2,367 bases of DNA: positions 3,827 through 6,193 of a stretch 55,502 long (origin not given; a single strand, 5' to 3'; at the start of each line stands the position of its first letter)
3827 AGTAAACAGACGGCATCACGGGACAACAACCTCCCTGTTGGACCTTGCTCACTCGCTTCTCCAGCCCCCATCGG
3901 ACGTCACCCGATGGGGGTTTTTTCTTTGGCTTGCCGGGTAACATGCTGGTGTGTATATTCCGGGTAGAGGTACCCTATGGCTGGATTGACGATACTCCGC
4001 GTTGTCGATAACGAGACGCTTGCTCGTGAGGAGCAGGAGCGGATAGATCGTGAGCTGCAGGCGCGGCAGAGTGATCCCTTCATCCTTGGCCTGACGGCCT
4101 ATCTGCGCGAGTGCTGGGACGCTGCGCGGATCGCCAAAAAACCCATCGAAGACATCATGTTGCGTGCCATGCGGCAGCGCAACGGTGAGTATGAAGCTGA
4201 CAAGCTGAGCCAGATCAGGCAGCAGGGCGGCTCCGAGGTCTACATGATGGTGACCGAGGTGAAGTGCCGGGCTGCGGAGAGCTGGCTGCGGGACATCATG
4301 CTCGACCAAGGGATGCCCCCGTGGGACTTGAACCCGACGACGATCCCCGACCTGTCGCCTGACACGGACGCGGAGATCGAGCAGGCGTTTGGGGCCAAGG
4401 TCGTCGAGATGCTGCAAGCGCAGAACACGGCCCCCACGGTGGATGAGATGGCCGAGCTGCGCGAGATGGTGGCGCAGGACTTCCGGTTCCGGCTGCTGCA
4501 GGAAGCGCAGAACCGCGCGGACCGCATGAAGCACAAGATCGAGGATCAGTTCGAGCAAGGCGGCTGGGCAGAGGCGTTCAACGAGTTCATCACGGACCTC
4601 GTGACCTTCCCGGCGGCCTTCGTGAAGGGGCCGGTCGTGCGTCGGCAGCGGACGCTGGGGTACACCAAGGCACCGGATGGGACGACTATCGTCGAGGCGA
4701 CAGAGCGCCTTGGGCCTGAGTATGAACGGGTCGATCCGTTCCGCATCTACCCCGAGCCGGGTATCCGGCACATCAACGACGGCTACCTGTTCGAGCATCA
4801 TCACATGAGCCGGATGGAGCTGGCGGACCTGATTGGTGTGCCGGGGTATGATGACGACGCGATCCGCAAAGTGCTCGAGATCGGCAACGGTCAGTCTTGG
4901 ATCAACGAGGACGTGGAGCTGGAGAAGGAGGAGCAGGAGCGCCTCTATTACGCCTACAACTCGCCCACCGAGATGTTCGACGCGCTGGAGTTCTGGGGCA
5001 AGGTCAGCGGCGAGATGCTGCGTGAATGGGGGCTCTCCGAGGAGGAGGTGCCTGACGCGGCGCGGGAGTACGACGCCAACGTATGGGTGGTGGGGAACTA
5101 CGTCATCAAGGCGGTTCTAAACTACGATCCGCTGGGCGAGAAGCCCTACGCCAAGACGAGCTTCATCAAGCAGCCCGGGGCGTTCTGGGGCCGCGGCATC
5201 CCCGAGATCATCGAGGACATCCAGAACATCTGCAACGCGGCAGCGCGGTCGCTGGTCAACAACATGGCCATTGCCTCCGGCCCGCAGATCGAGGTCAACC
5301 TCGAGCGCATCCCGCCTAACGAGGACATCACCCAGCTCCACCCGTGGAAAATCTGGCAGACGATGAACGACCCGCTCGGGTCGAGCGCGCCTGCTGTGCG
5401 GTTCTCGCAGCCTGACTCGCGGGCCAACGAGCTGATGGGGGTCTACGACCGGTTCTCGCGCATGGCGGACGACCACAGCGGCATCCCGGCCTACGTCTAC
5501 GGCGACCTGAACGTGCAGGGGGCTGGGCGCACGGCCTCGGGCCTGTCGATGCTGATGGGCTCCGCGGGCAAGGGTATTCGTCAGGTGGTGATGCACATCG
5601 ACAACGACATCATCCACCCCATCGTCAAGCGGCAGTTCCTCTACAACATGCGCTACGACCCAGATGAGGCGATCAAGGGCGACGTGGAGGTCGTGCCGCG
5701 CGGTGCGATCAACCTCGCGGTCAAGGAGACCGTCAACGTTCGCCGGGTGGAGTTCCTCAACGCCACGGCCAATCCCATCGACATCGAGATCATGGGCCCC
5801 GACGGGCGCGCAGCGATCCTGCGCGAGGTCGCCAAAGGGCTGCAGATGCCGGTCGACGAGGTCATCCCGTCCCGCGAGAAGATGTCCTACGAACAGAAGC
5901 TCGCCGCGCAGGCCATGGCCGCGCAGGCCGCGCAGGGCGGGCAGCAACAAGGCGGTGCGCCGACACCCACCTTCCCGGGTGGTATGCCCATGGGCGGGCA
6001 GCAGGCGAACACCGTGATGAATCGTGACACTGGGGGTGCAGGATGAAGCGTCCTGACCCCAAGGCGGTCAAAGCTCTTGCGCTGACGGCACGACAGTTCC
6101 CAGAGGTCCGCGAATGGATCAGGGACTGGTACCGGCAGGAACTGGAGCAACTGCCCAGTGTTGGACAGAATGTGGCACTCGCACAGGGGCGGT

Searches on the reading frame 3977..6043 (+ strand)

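Call 107: search_protein_families(library=pfam, proteins=[window:3977-6043:+], max_evalue=0.001)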
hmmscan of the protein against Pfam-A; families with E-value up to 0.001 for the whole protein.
window:3977-6043:+ (689 aa): 1 family
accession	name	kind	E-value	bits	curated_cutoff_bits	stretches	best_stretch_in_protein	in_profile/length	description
PF23899.1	SU10_portal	-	1.1e-12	47.7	30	1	237-561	181-478/593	Phage SU10 portal protein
